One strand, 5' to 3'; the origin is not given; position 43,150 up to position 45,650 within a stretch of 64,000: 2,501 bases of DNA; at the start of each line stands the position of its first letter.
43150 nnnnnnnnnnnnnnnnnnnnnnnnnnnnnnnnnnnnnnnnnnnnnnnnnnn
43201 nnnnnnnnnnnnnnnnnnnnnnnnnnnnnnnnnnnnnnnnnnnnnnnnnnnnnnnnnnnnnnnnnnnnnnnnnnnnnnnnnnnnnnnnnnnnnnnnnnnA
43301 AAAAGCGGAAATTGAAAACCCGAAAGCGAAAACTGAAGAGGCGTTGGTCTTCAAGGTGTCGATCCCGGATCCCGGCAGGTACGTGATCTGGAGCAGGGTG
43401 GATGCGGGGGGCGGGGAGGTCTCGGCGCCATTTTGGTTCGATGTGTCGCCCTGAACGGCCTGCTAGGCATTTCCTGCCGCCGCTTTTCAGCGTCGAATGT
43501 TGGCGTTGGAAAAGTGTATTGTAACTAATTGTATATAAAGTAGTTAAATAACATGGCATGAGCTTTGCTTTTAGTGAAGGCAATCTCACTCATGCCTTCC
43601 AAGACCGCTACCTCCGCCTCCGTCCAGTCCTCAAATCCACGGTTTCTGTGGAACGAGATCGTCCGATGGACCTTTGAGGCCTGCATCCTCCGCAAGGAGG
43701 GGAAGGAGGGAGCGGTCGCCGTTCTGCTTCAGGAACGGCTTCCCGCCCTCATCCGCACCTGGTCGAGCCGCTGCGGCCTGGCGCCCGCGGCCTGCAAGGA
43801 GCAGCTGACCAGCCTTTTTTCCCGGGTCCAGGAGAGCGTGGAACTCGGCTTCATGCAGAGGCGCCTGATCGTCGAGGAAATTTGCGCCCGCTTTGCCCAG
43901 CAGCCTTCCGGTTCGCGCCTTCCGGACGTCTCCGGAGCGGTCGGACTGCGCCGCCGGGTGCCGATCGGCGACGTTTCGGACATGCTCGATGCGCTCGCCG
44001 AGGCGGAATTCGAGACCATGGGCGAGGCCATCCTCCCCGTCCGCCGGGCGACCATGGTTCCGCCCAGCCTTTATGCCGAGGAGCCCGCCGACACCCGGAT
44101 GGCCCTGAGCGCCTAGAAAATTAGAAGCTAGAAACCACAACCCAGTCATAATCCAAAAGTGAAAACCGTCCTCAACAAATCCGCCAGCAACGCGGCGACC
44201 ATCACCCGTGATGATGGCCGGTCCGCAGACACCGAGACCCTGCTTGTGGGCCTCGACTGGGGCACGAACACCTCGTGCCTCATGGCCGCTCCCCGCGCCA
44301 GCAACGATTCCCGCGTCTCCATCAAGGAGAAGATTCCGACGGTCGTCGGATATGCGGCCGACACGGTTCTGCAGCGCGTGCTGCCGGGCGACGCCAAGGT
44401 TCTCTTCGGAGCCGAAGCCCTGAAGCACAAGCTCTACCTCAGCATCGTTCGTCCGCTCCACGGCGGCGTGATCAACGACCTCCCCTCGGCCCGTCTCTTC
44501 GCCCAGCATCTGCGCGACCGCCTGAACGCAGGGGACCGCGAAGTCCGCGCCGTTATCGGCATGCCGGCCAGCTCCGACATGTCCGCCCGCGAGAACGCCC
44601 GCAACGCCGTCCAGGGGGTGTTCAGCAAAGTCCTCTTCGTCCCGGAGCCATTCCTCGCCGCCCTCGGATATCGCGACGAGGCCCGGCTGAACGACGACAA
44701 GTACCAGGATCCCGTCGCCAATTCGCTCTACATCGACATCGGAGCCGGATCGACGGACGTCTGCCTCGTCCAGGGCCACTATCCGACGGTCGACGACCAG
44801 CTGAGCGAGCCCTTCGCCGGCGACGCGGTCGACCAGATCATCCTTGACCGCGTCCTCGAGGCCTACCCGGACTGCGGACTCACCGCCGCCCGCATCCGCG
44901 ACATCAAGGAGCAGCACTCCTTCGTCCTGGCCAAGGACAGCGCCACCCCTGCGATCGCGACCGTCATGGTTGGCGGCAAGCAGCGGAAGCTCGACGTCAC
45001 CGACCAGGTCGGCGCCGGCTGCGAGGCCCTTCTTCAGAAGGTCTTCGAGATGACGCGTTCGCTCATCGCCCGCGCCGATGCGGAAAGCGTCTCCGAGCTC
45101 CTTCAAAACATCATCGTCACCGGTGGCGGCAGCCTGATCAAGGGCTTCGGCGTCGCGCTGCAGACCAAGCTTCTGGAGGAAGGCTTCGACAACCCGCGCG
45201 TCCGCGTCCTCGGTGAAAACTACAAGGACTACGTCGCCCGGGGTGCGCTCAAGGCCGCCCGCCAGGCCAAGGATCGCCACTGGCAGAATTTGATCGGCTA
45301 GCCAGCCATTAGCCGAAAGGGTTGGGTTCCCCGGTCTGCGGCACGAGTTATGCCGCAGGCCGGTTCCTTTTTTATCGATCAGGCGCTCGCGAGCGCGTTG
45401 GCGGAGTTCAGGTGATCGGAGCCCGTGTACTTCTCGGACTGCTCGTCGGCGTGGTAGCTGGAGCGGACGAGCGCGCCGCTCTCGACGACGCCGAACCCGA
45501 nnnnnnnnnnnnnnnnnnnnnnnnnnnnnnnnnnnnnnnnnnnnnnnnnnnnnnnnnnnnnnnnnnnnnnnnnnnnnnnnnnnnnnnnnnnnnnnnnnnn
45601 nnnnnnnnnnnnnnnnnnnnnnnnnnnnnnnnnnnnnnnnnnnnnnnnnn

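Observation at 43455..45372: MamK-like actin gene with a small acidic-tailed partner behind an 82% A+T leader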

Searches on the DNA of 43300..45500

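Call 58: search_rna_families(source=window, start=43300, end=45500, threshold=evalue, max_evalue=1)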
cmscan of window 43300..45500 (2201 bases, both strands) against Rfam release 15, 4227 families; matches with E-value up to 1: 0.
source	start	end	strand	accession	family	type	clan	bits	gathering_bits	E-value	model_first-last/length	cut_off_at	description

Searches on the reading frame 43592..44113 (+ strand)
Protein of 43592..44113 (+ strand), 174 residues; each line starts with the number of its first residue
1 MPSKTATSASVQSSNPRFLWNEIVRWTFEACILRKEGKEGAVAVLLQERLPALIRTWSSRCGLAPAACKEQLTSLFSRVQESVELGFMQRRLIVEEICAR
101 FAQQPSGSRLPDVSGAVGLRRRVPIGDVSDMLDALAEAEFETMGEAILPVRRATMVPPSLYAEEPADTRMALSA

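Call 3: search_protein_families(library=pfam, proteins=[window:43592-44113:+], max_evalue=0.1)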
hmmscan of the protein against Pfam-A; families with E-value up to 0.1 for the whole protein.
window:43592-44113:+ (174 aa): 0 families

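Call 4: search_protein_families(library=ncbifam, proteins=[window:43592-44113:+], max_evalue=0.1)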
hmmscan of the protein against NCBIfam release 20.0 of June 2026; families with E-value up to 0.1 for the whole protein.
window:43592-44113:+ (174 aa): 0 families

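Call 12: find_homologous_proteins(query=window:43592-44113:+, max_evalue=0.001)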
Query window:43592-44113:+ (174 aa): 53 proteins with E <= 0.001 among 188 candidates.
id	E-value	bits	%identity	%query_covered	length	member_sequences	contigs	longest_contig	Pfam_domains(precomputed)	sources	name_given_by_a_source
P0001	1.4e-106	372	100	100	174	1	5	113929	-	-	-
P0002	2.4e-75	270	77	95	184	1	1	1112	-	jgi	jgi:hypothetical protein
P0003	3.0e-75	270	76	96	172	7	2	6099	-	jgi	jgi:hypothetical protein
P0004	4.8e-74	266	75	95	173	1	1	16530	-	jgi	jgi:hypothetical protein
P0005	8.2e-74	265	76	95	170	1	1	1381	-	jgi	jgi:hypothetical protein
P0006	1.3e-72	261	76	95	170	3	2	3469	-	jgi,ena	-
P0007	3.1e-72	260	74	95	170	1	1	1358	-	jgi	jgi:hypothetical protein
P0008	5.6e-70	253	73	91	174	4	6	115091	-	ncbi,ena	-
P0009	9.4e-69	249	69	100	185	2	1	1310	-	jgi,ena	-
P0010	3.0e-68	247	70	94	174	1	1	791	-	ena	-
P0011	9.3e-68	246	73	87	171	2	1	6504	-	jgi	jgi:hypothetical protein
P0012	6.8e-67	243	67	100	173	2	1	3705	-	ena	-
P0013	6.9e-67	243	71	95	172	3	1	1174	-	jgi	jgi:hypothetical protein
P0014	2.1e-65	238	67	100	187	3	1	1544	-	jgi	jgi:hypothetical protein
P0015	2.5e-65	238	69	95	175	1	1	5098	-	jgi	jgi:hypothetical protein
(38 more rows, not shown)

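Call 31: predict_structure(alignment_id=A3)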
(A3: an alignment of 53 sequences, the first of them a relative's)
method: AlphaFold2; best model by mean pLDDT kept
length: 174 residues; sequences in the alignment: 53
mean_pLDDT: 78.3   pTM: 0.54
mean pLDDT of the five models: 78.3, 76.5, 76.3, 74.9, 74.4
residues with pLDDT >= 90: 85; 70-90: 28; 50-70: 35; < 50: 26
segments of 3 or more residues with pLDDT < 50: 1-6, 161-173
pLDDT, mean of each block of 10 residues (from residue 1): 46 82 98 97 96 96 97 98 97 94 67 57 82 80 59 51 45 48
secondary structure, 60 per line:
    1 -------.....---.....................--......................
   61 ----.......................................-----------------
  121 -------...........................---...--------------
elements in order: H8-12 H16-36 H39-60 H65-103 H128-154

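Call 35: fold_search(model_id=the predicted structure, library=pdb)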
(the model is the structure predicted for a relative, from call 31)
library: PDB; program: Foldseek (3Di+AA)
matches with E <= 10: 35; with E <= 0.001: 0
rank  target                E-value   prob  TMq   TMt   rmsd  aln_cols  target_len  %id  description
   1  2a9u_A                1.8e+00  0.13  0.19  0.24  11.2       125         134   14  Structure of the N-terminal domain of Human Ubiquitin carboxyl-terminal hydrolase 8 (USP8) (released 2005-08-16)
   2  2a9u_B                2.1e+00  0.14  0.21  0.27  11.5       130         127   13  Structure of the N-terminal domain of Human Ubiquitin carboxyl-terminal hydrolase 8 (USP8) (released 2005-08-16)
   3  9eom                  2.8e+00  0.10  0.20  0.16  32.0       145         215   14  250A Vipp1 dL10Ala helical tubes in the presence of EPL (released 2024-10-16)
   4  8qbs                  3.0e+00  0.08  0.20  0.18  30.9       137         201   15  Cryo-EM structure of Vipp1-F197K/L200K helical filament with lattice 1 (Vipp1-F197K/L200K_L1) (released 2024-09-11)
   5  9jsd                  3.1e+00  0.15  0.26  0.34  21.1       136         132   18  Cryo-EM structure of Snf7 linker extension (released 2025-10-08)
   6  8qbw                  3.1e+00  0.07  0.19  0.17  33.6       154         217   16  Cryo-EM structure of Vipp1-deltaH6_aa1-219 helical filament with lattice 3 (Vipp1-deltaH6_L3) (released 2024-09-11)
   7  5kp0_MODEL_1_A        4.0e+00  0.10  0.25  0.30  20.5       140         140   18  Recognition and targeting mechanisms by chaperones in flagella assembly and operation (released 2016-08-17)
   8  9mhf_A                4.2e+00  0.06  0.20  0.05  16.4       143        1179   14  Cryo-EM reconstruction of PI3KC3-C1 in complex with Human RAB1A(Q70L) (released 2025-02-12)
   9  1j5w_A                4.5e+00  0.41  0.32  0.21   6.2        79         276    6  Crystal structure of Glycyl-tRNA synthetase alpha chain (TM0216) from Thermotoga maritima at 1.95 A resolution (released 2002-07-17)
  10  1j5w_B                4.5e+00  0.41  0.32  0.21   6.1        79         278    6  Crystal structure of Glycyl-tRNA synthetase alpha chain (TM0216) from Thermotoga maritima at 1.95 A resolution (released 2002-07-17)
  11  3nkz_A                4.5e+00  0.11  0.21  0.36   9.4       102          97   13  The crystal structure of a flagella protein from Yersinia enterocolitica subsp. enterocolitica 8081 (released 2010-08-18)
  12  8qbr                  5.0e+00  0.09  0.25  0.20  32.3       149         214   17  Cryo-EM structure of Vipp1 helical filament with lattice 1 (Vipp1_L1) (released 2024-09-18)
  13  9n0i_E                5.3e+00  0.11  0.27  0.35  19.1       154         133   17  Crystal structure of KABLE double mutant (Lys14Pro, Leu20Trp) (released 2025-08-20)
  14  5tgw_MODEL_1_A        6.0e+00  0.15  0.27  0.41   8.0        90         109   20  NMR structure of apo-PS1 (released 2017-08-09)
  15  6zvs_A                6.8e+00  0.14  0.25  0.32  23.9        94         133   18  C12 symmetry: Bacterial Vipp1 and PspA are members of the ancient ESCRT-III membrane-remodeling superfamily. (released 2021-08-04)
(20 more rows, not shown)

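Call 46: search_protein_representatives(alignment_id=A3)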
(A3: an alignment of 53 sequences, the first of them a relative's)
Query: 53 sequences, 174 profile positions. Proteins with E-value up to 0.001 (for the whole library): 161; up to 1e-10: 70; up to 1e-30: 18. The best 150 are listed.
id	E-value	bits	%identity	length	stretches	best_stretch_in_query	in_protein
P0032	3.1e-71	255.1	-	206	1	3-166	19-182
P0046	1.1e-64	233.8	-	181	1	10-174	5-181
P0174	6.3e-50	185.8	-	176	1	9-160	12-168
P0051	1.3e-47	178.2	-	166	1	5-142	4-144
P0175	9.3e-45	168.9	-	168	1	1-160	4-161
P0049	4.8e-44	166.6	-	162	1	33-173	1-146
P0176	6.7e-44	166.1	-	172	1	8-158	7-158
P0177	6.8e-44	166.1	-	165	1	1-143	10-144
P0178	1.2e-39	152.3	-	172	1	9-157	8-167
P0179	3.1e-39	150.9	-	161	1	13-160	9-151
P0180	6.7e-39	149.9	-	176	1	11-143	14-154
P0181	1.2e-37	145.8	-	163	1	10-154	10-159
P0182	3.8e-37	144.2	-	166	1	7-144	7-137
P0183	4.7e-37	143.8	-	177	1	10-159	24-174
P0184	1.2e-36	142.6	-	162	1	17-144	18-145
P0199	1.1e-18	84.1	-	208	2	15-102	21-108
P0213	5.5e-15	72.0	-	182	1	12-142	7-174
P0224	1.2e-12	64.4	-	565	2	14-123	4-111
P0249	8.4e-10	55.1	-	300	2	9-103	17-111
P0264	1.0e-08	51.6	-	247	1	10-143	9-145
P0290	1.2e-06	44.9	-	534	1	20-93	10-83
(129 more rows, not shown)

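Call 48: find_encoding_contigs(protein=P0224, flank=5000, max_places=4)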
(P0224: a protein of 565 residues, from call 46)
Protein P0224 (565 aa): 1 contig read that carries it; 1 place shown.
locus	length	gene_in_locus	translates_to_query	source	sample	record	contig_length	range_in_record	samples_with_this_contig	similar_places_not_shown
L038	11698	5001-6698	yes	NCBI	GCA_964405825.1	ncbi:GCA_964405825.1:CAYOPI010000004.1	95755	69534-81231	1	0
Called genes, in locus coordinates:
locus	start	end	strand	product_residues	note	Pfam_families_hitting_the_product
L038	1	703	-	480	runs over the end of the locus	-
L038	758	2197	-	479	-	-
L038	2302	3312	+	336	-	PF20434:BD-FAE, PF07859:Abhydrolase_3, PF00326:Peptidase_S9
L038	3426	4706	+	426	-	PF04230:PS_pyruv_trans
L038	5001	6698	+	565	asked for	PF20302:HisK-N-like (faint), PF04513:Baculo_PEP_C (faint), PF01442:Apolipoprotein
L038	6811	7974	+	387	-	PF00022:Actin, PF25229:Salactin (faint), PF14450:FtsA (faint), PF06723:MreB_Mbl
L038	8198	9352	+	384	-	PF13784:Fic_N, PF02661:Fic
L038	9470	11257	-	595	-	PF17164:DUF5122 (faint)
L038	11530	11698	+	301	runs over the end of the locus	-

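Call 49: find_encoding_contigs(protein=P0290, flank=5000, max_places=4)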
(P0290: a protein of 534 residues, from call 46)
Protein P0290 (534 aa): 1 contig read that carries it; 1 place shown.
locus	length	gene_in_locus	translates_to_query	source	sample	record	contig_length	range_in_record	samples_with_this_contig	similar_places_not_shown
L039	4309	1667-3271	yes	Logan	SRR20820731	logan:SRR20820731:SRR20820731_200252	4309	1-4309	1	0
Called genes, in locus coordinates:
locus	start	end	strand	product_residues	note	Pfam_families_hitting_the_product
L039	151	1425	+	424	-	PF00171:Aldedh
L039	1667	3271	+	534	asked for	-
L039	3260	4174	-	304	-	PF02739:5_3_exonuc_N, PF01367:5_3_exonuc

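Call 52: search_protein_families(library=ncbifam, proteins=[L038:6811-7971:+], max_evalue=1e-20)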
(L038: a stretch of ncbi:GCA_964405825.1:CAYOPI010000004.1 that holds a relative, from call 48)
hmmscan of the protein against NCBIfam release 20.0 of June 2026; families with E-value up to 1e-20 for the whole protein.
L038:6811-7971:+ (387 aa): 2 families
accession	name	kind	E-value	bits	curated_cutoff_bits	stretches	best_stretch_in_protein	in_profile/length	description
NF053558.1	BeeR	equivalog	3.4e-153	509.7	530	1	40-386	3-349/349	BeeR family actin-like protein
NF040964.1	MamK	subfamily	5.9e-68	229.4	400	1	40-385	3-330/335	MamK family actin-like protein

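Call 57: search_protein_families(library=pfam, alignment_id=A3, max_evalue=1)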
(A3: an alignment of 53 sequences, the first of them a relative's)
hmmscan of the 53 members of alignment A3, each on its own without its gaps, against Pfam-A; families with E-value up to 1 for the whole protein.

A. member 1, P0001 (174 aa): 0 families

B. families by the number of members that match (of 53 scanned): 10 families
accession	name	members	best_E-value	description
PF14738.11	CFAP91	4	0.05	Cilia- and flagella-associated protein 91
PF20904.2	ExsD_M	1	0.037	Antiactivator protein ExsD helical hairpin domain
PF00800.23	PDT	1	0.044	Prephenate dehydratase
PF01442.23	Apolipoprotein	1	0.074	Apolipoprotein A1/A4/E domain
PF05957.18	DUF883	1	0.097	DUF883 N-terminal domain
PF19614.4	DUF6119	1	0.11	Family of unknown function (DUF6119)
PF24422.1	DUF7552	1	0.12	Domain of unknown function (DUF7552)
PF23499.1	YnfU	1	0.22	YnfU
PF22309.2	HK-GC-Chemotax_sensor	1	0.22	HK/GC/Chemotaxis protein-like, sensor domain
PF20172.3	DUF6538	1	0.88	Domain of unknown function (DUF6538)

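Call 96: find_encoding_contigs(protein=P0199, flank=2500, max_places=1)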
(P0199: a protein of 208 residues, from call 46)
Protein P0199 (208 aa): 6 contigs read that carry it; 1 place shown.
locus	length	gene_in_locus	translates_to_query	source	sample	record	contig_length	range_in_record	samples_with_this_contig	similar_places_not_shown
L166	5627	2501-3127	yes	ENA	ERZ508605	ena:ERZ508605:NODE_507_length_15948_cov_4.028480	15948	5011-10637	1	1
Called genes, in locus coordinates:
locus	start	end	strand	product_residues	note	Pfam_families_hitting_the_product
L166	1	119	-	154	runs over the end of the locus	PF00588:SpoU_methylase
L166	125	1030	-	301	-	PF00288:GHMP_kinases_N, PF08544:GHMP_kinases_C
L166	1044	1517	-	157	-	PF01668:SmpB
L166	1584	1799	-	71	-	PF01192:RNA_pol_Rpb6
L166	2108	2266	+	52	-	-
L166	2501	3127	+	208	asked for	-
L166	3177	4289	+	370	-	PF00012:HSP70 (faint), PF06723:MreB_Mbl, PF00022:Actin (faint)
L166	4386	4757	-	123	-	PF00873:ACR_tran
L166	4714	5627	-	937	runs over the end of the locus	PF00873:ACR_tran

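Call 97: find_encoding_contigs(protein=P0249, flank=2500, max_places=1)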
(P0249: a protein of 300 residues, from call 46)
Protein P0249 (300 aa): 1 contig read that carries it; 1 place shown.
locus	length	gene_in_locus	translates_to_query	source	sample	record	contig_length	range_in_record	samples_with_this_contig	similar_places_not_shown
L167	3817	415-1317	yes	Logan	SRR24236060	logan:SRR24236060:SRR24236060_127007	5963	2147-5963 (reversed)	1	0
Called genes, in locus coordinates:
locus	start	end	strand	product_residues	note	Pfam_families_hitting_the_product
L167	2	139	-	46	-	?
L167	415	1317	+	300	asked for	-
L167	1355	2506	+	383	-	PF00012:HSP70 (faint), PF06723:MreB_Mbl, PF00022:Actin (faint)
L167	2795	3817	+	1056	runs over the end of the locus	?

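Call 98: find_encoding_contigs(protein=P0264, flank=2500, max_places=1)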
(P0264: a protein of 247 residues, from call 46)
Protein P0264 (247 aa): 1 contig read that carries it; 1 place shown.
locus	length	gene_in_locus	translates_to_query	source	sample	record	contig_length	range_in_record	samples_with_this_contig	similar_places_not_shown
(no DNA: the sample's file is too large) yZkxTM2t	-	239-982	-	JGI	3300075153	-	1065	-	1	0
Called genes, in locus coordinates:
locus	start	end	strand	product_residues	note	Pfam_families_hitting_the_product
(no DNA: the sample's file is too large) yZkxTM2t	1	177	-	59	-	?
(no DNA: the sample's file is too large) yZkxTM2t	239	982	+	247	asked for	-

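Call 99: find_encoding_contigs(protein=P0213, flank=2500, max_places=1)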
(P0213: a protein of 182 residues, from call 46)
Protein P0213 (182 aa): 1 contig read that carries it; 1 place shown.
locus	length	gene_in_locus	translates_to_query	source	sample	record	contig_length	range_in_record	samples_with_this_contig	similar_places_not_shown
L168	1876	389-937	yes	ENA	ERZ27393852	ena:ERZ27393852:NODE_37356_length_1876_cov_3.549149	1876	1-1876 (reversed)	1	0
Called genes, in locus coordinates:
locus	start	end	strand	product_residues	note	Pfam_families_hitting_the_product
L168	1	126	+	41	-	?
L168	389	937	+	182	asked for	-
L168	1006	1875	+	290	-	?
